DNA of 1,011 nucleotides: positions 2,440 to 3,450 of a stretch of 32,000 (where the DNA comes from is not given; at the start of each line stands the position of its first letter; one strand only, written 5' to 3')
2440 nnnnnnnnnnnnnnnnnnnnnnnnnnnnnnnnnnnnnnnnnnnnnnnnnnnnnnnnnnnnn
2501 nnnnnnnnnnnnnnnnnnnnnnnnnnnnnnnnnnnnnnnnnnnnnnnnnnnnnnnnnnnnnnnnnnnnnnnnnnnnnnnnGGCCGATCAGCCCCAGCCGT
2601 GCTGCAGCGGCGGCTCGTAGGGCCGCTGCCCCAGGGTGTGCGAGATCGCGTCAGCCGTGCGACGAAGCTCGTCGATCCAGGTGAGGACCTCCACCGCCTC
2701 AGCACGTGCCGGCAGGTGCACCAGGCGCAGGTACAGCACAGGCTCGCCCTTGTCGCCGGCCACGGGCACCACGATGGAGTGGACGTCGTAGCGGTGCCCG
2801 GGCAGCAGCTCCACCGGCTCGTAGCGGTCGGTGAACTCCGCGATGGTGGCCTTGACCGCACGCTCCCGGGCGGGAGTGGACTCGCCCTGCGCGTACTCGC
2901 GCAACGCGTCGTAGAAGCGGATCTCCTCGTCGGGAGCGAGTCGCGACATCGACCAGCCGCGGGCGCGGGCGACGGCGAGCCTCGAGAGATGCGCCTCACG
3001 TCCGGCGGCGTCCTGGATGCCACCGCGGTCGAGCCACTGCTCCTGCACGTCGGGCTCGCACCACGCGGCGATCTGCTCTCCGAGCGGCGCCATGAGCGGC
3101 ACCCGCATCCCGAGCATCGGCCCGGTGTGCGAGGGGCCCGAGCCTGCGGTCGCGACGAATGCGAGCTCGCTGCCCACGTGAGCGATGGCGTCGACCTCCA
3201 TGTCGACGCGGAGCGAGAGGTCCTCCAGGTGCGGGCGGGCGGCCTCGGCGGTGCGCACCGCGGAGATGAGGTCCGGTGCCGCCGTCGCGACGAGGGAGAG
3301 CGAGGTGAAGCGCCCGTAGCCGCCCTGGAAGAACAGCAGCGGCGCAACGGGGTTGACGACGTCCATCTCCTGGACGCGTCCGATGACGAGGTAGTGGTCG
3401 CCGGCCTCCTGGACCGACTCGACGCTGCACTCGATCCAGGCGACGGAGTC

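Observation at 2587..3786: Flavin reductase fused to an IclR-type effector-binding-like domain without a DNA-binding HTH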

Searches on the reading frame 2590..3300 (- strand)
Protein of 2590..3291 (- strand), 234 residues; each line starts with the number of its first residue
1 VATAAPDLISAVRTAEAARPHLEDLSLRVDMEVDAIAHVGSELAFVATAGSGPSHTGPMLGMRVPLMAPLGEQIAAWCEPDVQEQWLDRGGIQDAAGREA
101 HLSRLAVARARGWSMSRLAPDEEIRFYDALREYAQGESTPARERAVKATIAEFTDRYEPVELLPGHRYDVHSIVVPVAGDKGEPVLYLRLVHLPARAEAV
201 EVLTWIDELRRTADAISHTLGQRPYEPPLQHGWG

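Call 4: search_protein_families(library=pfam, proteins=[window:2590-3291:-], max_evalue=10)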
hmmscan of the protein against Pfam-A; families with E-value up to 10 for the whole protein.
window:2590-3291:- (234 aa): 1 family
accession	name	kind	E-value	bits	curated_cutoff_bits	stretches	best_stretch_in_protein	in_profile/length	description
PF01614.24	IclR_C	-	4.4e-05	23.5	24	2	11-117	6-119/174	Bacterial transcriptional regulator IclR C-terminal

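Call 5: search_protein_families(library=ncbifam, proteins=[window:2590-3291:-], max_evalue=10)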
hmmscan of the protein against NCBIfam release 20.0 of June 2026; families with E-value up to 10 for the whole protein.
window:2590-3291:- (234 aa): 0 families

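Call 16: search_solved_structures(query=A2, max_evalue=10, show_alignments=3)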
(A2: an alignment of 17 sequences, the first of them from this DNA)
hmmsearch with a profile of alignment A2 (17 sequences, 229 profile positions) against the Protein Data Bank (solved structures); distinct sequences matched with E-value up to 10: 19.
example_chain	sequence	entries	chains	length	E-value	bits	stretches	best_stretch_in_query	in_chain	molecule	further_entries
5tjj_A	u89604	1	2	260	5.4e-10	42.3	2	173-222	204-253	Transcriptional regulator, IclR family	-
2ia2_A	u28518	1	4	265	5.9e-06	29.1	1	14-102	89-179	Putative Transcriptional Regulator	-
1ysp_A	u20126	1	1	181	2.7e-05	26.9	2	16-116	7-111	Transcriptional regulator kdgR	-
8eju_A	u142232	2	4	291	0.00017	24.3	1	15-118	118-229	Transcription regulatory protein (Pca regulon)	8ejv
2g7u_A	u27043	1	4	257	0.00018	24.2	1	18-120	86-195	transcriptional regulator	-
1mkm_A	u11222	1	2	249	0.00024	23.8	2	19-120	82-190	IclR transcriptional regulator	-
8qkd_A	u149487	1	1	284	0.0017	21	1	8-59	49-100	sc-CC-5-24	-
2edd_A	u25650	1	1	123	0.0065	19.1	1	67-128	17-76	Netrin receptor DCC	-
4plo_B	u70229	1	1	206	0.013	18.1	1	66-128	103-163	Netrin receptor DCC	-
3ot4_A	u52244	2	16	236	0.088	15.4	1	45-120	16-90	Putative isochorismatase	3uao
3obf_A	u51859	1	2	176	0.12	15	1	23-123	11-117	Putative transcriptional regulator, IclR family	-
2o99_A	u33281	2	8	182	0.22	14.1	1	34-118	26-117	Acetate operon repressor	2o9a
1td5_A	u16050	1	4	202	0.31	13.7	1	34-118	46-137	Acetate operon repressor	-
1ysq_A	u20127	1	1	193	0.54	12.8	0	168-224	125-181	HTH-type transcriptional regulator yiaJ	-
5x83_B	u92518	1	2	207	0.57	12.8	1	69-128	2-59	Netrin receptor DCC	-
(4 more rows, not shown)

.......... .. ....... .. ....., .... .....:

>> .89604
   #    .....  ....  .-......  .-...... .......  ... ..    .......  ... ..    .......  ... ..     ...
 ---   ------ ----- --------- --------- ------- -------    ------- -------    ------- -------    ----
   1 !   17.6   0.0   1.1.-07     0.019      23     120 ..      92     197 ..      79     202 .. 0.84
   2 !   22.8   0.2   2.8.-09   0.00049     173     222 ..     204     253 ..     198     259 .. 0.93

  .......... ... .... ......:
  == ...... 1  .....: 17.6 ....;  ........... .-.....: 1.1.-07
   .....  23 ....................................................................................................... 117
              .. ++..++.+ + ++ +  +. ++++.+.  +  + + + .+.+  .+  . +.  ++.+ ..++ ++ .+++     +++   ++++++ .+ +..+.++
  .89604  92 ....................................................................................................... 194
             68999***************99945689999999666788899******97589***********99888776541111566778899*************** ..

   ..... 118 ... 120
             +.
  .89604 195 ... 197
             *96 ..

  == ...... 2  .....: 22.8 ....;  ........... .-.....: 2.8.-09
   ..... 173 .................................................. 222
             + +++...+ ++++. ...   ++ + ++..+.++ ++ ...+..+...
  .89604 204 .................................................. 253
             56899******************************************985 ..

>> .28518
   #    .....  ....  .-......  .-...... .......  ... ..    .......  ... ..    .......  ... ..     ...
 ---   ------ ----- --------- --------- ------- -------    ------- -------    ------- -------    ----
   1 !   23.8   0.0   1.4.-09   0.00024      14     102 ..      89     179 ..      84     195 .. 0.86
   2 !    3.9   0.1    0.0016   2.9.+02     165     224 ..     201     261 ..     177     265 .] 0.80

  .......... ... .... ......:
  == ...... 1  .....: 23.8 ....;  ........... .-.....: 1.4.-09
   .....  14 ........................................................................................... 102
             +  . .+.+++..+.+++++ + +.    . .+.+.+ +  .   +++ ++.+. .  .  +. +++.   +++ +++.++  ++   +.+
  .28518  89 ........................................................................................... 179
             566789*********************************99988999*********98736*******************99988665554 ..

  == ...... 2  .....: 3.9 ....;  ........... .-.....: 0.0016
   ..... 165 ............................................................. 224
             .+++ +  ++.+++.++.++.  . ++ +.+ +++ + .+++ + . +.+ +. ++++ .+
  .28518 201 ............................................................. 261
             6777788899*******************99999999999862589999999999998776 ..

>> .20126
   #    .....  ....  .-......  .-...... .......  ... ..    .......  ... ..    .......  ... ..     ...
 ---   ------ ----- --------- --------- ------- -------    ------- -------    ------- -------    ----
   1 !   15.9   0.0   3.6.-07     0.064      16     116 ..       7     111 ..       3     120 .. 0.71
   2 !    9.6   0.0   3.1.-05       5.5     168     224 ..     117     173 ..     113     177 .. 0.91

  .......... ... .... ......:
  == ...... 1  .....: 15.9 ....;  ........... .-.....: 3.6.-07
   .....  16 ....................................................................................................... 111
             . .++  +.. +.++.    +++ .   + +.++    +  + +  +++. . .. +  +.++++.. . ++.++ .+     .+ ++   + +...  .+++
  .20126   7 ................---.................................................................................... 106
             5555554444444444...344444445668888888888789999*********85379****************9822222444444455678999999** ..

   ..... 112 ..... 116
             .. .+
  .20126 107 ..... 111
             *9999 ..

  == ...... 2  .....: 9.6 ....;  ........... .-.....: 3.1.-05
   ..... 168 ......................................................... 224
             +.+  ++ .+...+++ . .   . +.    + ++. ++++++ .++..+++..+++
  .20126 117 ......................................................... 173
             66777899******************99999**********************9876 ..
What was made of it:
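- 2635..3276 (-): Residues 171-384: divergent IclR-type effector-binding domain, no HTH. Profile against PDB: the top six hits are IclR regulators, best E 5.4e-10 (call 16).
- Checked: A profile of them hits six IclR regulators as its top PDB matches (5tjj E 5.4e-10), in two colinear blocks (call 16).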

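Call 17: search_protein_families(library=pfam, alignment_id=A2, max_evalue=1)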
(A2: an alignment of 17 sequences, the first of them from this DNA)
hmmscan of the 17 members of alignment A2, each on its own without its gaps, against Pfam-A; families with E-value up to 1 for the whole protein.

A. member 1, seq(237 aa): 1 family
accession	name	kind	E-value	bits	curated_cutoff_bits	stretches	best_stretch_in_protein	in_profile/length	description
PF01614.24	IclR_C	-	4.7e-05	23.5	24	1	14-120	6-119/174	Bacterial transcriptional regulator IclR C-terminal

B. families by the number of members that match (of 17 scanned): 7 families
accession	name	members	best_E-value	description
PF01614.24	IclR_C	17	8.8e-07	Bacterial transcriptional regulator IclR C-terminal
PF09189.15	DUF1952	1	0.012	Domain of unknown function (DUF1952)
PF05354.17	Phage_attach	1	0.036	Phage Head-Tail Attachment protein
PF19966.4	VMAP-M4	1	0.039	vWA-MoxR associated protein middle region (VMAP-M) 4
PF23212.2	DUF7064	1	0.086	Domain of unknown function (DUF7064)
PF07981.16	Plasmod_MYXSPDY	1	0.16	Plasmodium repeat_MYXSPDY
PF10590.14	PNP_phzG_C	1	0.35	Pyridoxine 5'-phosphate oxidase C-terminal dimerisation region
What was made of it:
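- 2635..3276 (-): IclR_C hit in 17 of 17 family members (call 17).
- Checked: All 17 C-terminal halves scanned hit IclR_C (call 17).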

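Call 31: predict_structure(alignment_id=A2)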
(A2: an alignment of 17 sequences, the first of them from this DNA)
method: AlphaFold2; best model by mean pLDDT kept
length: 237 residues; sequences in the alignment: 17
mean_pLDDT: 85.0   pTM: 0.83
mean pLDDT of the five models: 85.0, 84.3, 83.7, 82.9, 80.4
residues with pLDDT >= 90: 123; 70-90: 82; 50-70: 21; < 50: 11
segments of 3 or more residues with pLDDT < 50: 1-5, 234-237
pLDDT, mean of each block of 10 residues (from residue 1): 56 91 96 94 91 71 84 88 93 89 92 92 84 80 82 78 82 94 91 93 95 97 72 49
secondary structure, 60 per line:
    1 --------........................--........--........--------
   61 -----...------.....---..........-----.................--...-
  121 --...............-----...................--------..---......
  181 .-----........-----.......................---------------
elements in order: H9-32 E35-42 E45-52 E66-68 H75-79 H83-92 H98-114 E117-119 H123-137 H143-159 E175-181 E187-194 H202-222
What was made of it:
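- The domain model is confident (pLDDT 85, call 31).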

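Call 35: fold_search(model_id=the predicted structure, library=pdb)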
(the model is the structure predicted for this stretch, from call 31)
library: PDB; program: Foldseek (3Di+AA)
matches with E <= 10: 958; with E <= 0.001: 65
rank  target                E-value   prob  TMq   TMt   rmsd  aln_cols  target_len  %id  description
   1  8eju_B                5.8e-08  1.00  0.54  0.50   5.6       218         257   16  The crystal structure of Pseudomonas putida PcaR (released 2024-03-20)
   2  8eju_A                8.7e-08  1.00  0.53  0.49   5.5       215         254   17  The crystal structure of Pseudomonas putida PcaR (released 2024-03-20)
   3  2ia2_A                1.4e-07  1.00  0.56  0.53   5.4       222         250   20  The crystal structure of a putative transcriptional regulator RHA06195 from Rhodococcus sp. RHA1 (released 2006-10-10)
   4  2ia2_B                1.6e-07  1.00  0.54  0.52   5.1       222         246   20  The crystal structure of a putative transcriptional regulator RHA06195 from Rhodococcus sp. RHA1 (released 2006-10-10)
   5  8ejv_B                1.7e-07  1.00  0.56  0.53   5.1       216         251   17  The crystal structure of Pseudomonas putida PcaR in complex with succinate (released 2024-03-20)
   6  2ia2_D                2.0e-07  1.00  0.53  0.52   5.1       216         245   20  The crystal structure of a putative transcriptional regulator RHA06195 from Rhodococcus sp. RHA1 (released 2006-10-10)
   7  1ysq                  2.1e-07  1.00  0.56  0.72   5.4       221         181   18  The crystal structure of transcriptional regulator YaiJ (released 2005-03-22)
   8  5hpi_C                2.8e-07  1.00  0.52  0.69   5.4       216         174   18  Crystal Structure of the Double Mutant of PobR Transcription Factor Inducer Binding Domain-3-Hydroxy Benzoic Acid comp (released 2016-09-07)
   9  1mkm_A                3.2e-07  1.00  0.53  0.51   4.8       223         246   16  CRYSTAL STRUCTURE OF THE THERMOTOGA MARITIMA ICLR (released 2002-09-11)
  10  9e6a_A                3.8e-07  1.00  0.52  0.50   4.7       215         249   15  Pseudomonas putida KT2440 IclR-type transcription factor (PP_2609) (released 2025-11-12)
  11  7cuo_B                4.0e-07  1.00  0.55  0.55   5.5       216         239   19  IclR transcription factor complexed with 4-hydroxybenzoic acid from Microbacterium hydrocarbonoxydans (released 2021-05-05)
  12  8ejv_A                4.0e-07  1.00  0.55  0.51   4.5       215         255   15  The crystal structure of Pseudomonas putida PcaR in complex with succinate (released 2024-03-20)
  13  5tjj_B                4.8e-07  1.00  0.54  0.51   6.7       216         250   14  Crystal structure of IcIR transcriptional regulator from Alicyclobacillus acidocaldarius (released 2016-10-26)
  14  5w1e                  5.1e-07  1.00  0.55  0.28   6.5       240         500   18  PobR in complex with PHB (released 2017-12-13)
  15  2g7u_B                5.4e-07  1.00  0.55  0.53   5.0       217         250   18  2.3 A structure of putative catechol degradative operon regulator from Rhodococcus sp. RHA1 (released 2006-04-04)
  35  5tjj_A                4.0e-06  1.00  0.54  0.51   5.3       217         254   13  Crystal structure of IcIR transcriptional regulator from Alicyclobacillus acidocaldarius (released 2016-10-26)
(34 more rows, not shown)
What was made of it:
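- On IclR-family transcription regulators: All top 50 Foldseek PDB hits of the domain model are IclR-family entries, probability 1.00 (call 35).
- Checked: The AlphaFold model of the domain (pLDDT 85, pTM 0.83; call 31) has IclR-family entries as all 50 top Foldseek hits (call 35).
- The fold is that of IclR effector domains, which in the regulators also form the dimer and tetramer contacts (fold match in call 35; the oligomerisation role is general family knowledge).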

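Call 42: search_protein_representatives(alignment_id=A2)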
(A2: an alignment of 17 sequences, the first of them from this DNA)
Query: 17 sequences, 229 profile positions. Proteins with E-value up to 0.001 (for the whole library): 1740; up to 1e-10: 1033; up to 1e-30: 115. The best 150 are listed.
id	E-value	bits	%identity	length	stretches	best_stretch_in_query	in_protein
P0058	6.7e-82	290.7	-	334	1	2-224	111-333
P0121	9.6e-70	250.9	-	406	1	2-225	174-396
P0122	6.7e-66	238.3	-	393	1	2-223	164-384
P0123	3.9e-65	235.8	-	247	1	2-225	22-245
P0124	1.1e-64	234.3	-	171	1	67-226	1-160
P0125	6.9e-62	225.2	-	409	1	2-226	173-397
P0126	1.9e-60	220.5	-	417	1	3-225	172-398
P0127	1.3e-59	217.7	-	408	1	2-226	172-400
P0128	1.7e-57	210.9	-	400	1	2-224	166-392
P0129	2.1e-57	210.5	-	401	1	2-225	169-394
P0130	1.6e-55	204.4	-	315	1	3-224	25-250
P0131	3.9e-55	203.1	-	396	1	2-223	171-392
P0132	2.8e-54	200.3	-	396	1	2-226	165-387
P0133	3.1e-54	200.2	-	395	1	2-224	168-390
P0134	1.6e-53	197.9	-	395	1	2-225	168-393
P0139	5.8e-50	186.2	-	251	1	5-223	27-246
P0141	6.4e-49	182.8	-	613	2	16-224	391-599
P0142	6.5e-48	179.5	-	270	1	2-220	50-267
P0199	7.2e-35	136.8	-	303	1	1-224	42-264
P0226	3.5e-32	128.0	-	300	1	18-223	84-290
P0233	6.5e-31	123.9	-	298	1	18-224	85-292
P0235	1.1e-30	123.2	-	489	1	2-224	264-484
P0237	1.6e-30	122.6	-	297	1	19-226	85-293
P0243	2.8e-30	121.8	-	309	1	18-224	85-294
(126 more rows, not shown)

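Call 43: search_protein_families(library=pfam, proteins=[P0226, P0233, P0243, P0123, P0139, P0130, P0142, P0141, P0235, P0199], max_evalue=0.01)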
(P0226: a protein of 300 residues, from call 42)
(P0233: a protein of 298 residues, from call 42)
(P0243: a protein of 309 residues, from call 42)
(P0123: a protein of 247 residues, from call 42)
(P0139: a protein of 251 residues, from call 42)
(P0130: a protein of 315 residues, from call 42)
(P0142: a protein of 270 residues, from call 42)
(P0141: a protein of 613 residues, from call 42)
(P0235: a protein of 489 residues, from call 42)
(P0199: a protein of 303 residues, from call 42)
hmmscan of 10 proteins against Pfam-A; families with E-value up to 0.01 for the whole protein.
P0226 (300 aa): 6 families
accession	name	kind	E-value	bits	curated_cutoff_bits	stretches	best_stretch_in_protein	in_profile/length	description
PF01614.24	IclR_C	-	5.9e-14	52.4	24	1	77-188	3-120/174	Bacterial transcriptional regulator IclR C-terminal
PF09339.16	HTH_IclR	-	3.6e-11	43.1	22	1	7-58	1-51/52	IclR helix-turn-helix domain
PF12802.13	MarR_2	-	4.2e-07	30.5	27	1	12-60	8-57/61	MarR family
PF13463.12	HTH_27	-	0.0016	19.1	22.2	1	11-61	5-54/68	Winged helix DNA-binding domain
PF08100.18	Dimerisation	-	0.0029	17.8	25.6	1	5-67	21-84/93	O-methyltransferase dimerisation domain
PF02082.26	Rrf2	-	0.0087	16.7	30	0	10-56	7-54/132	Iron-dependent Transcriptional regulator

P0233 (298 aa): 6 families
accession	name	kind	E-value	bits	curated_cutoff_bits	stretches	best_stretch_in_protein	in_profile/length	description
PF01614.24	IclR_C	-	1.6e-12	47.8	24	1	76-186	1-117/174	Bacterial transcriptional regulator IclR C-terminal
PF09339.16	HTH_IclR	-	4.7e-09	36.3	22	1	8-59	1-51/52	IclR helix-turn-helix domain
PF12802.13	MarR_2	-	8.8e-09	35.8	27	1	13-61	8-57/61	MarR family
PF02082.26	Rrf2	-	0.00045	20.8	30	1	13-56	9-53/132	Iron-dependent Transcriptional regulator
PF17782.7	DprA_WH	-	0.00073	20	22.9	1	13-60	15-59/61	DprA winged helix domain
PF01325.25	Fe_dep_repress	-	0.0082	16.8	26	0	30-60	26-56/60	Iron dependent repressor, N-terminal DNA binding domain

P0243 (309 aa): 6 families
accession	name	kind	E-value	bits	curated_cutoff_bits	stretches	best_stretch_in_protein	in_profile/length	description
PF09339.16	HTH_IclR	-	2.7e-13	49.9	22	1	8-59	2-52/52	IclR helix-turn-helix domain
PF01614.24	IclR_C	-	9.3e-10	38.8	24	2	82-189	7-118/174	Bacterial transcriptional regulator IclR C-terminal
PF12802.13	MarR_2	-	0.00016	22.2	27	1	15-62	11-59/61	MarR family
PF25213.1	HVO_A0261_N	-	0.0004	20.6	35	1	29-80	28-77/86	HVO_A0261 N-terminal domain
PF01047.28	MarR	-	0.0039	17.5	24.6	1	27-58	19-50/59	MarR family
PF19187.6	HTH_PafC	-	0.0062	16.8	32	0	10-54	5-47/115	PafC helix-turn-helix domain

P0123 (247 aa): 1 family
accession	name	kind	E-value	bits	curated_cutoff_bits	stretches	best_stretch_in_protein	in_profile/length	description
PF01614.24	IclR_C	-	1.5e-07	31.6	24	1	32-139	4-118/174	Bacterial transcriptional regulator IclR C-terminal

P0139 (251 aa): 1 family
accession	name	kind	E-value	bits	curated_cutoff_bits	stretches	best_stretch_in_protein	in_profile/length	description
PF01614.24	IclR_C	-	0.0023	17.9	24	0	189-242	119-172/174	Bacterial transcriptional regulator IclR C-terminal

P0130 (315 aa): 0 families

P0142 (270 aa): 1 family
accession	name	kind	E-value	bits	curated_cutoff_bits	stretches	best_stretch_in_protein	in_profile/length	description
PF01613.24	Flavin_Reduct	-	4.1e-05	24.2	27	1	2-45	106-151/153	Flavin reductase like domain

P0141 (613 aa): 13 families
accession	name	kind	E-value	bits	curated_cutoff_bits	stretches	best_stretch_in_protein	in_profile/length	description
PF09339.16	HTH_IclR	-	1.6e-22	79.5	22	2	7-57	1-50/52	IclR helix-turn-helix domain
PF12802.13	MarR_2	-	4.5e-14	52.8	27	2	12-59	8-56/61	MarR family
PF02082.26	Rrf2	-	2.3e-10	41.2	30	1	12-73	9-72/132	Iron-dependent Transcriptional regulator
PF01614.24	IclR_C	-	4.6e-06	26.7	24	0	235-285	122-173/174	Bacterial transcriptional regulator IclR C-terminal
PF13463.12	HTH_27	-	6e-06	26.9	22.2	0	322-373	8-63/68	Winged helix DNA-binding domain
PF13412.12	HTH_24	-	6e-06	26.2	21.9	1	12-55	6-47/48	Winged helix-turn-helix DNA-binding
PF25213.1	HVO_A0261_N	-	1.4e-05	25.3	35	0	12-76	14-69/86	HVO_A0261 N-terminal domain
PF01325.25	Fe_dep_repress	-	1.5e-05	25.5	26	0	335-367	24-56/60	Iron dependent repressor, N-terminal DNA binding domain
PF01047.28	MarR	-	3.9e-05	23.9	24.6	1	14-58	8-50/59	MarR family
PF09182.16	PuR_N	-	0.0011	19.3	24.6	0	9-41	4-36/70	Bacterial purine repressor, N-terminal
PF13635.12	DUF4143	-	0.003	17.8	28.1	0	316-359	13-56/160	Domain of unknown function (DUF4143)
PF01022.26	HTH_5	-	0.0035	17.6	22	0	11-55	4-45/47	Bacterial regulatory protein, arsR family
PF12840.13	HTH_20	-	0.0062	16.9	27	0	13-42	11-35/51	Helix-turn-helix domain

P0235 (489 aa): 2 families
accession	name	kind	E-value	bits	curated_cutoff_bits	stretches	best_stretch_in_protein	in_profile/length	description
PF01613.24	Flavin_Reduct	-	5.8e-44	150.3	27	1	115-259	1-151/153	Flavin reductase like domain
PF01614.24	IclR_C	-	7.4e-07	29.3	24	1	273-384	3-122/174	Bacterial transcriptional regulator IclR C-terminal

P0199 (303 aa): 2 families
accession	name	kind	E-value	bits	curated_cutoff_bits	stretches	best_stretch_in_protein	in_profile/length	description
PF01614.24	IclR_C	-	1.8e-08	34.6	24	1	59-161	10-117/174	Bacterial transcriptional regulator IclR C-terminal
PF01613.24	Flavin_Reduct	-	0.0024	18.4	27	1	4-38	115-151/153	Flavin reductase like domain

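Call 60: find_encoding_contigs(protein=P0226, flank=8000, max_places=2)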
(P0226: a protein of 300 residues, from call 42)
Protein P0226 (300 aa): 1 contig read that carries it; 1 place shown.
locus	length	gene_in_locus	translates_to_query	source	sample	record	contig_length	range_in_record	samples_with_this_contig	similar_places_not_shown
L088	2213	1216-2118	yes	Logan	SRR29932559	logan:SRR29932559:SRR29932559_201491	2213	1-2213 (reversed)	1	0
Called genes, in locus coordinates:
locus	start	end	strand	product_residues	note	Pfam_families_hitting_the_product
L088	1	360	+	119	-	?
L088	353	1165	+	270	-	PF13622:4HBT_3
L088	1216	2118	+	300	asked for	PF09339:HTH_IclR, PF12802:MarR_2 (weak), PF01614:IclR_C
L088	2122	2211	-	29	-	?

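Call 62: find_encoding_contigs(protein=P0243, flank=8000, max_places=2)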
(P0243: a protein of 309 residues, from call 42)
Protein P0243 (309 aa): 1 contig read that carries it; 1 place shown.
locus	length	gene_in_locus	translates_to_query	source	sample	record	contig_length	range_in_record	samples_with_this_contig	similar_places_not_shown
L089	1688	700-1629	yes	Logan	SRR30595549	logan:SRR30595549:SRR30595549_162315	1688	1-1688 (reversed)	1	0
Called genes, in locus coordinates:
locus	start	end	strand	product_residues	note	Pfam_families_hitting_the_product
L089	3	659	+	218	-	?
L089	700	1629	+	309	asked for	PF09339:HTH_IclR, PF01614:IclR_C (faint)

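Call 63: find_encoding_contigs(protein=P0237, flank=8000, max_places=2)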
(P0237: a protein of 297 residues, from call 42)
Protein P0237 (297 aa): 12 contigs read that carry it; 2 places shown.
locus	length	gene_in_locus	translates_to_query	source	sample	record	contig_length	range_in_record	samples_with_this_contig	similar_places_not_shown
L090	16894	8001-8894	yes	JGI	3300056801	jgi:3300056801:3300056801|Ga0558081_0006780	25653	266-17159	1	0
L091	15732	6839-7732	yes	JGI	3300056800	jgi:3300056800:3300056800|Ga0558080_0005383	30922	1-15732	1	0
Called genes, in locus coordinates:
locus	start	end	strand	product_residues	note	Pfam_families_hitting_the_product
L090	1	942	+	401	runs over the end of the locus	?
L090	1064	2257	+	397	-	PF04909:Amidohydro_2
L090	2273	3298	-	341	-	PF13472:Lipase_GDSL_2, PF14606:Lipase_GDSL_3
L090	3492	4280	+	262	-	PF00005:ABC_tran, PF13304:AAA_21 (faint), PF12399:BCA_ABC_TP_C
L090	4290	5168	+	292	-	PF13669:Glyoxalase_4 (weak)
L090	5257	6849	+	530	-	PF00501:AMP-binding, PF13193:AMP-binding_C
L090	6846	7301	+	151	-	PF13669:Glyoxalase_4 (weak)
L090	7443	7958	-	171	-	PF13279:4HBT_2 (weak), PF03061:4HBT (weak), PF13622:4HBT_3 (weak)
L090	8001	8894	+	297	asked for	PF09339:HTH_IclR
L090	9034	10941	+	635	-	PF00743:FMO-like, PF01266:DAO (faint), PF07992:Pyr_redox_2, PF13450:NAD_binding_8, PF13738:Pyr_redox_3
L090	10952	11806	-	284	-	PF00296:Bac_luciferase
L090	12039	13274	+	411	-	PF04909:Amidohydro_2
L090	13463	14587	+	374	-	PF00296:Bac_luciferase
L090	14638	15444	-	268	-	PF00106:adh_short, PF13561:adh_short_C2, PF23441:SDR (weak)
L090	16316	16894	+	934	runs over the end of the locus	PF02653:BPD_transp_2, PF00005:ABC_tran, PF13304:AAA_21 (faint)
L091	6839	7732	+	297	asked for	PF09339:HTH_IclR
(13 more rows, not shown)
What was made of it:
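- Closest known: Insert-bearing IclR regulators of about 300 aa. Different: They sit beside thioesterase, acyl-CoA synthetase, BVMO and luciferase-like genes (calls 60, 63).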
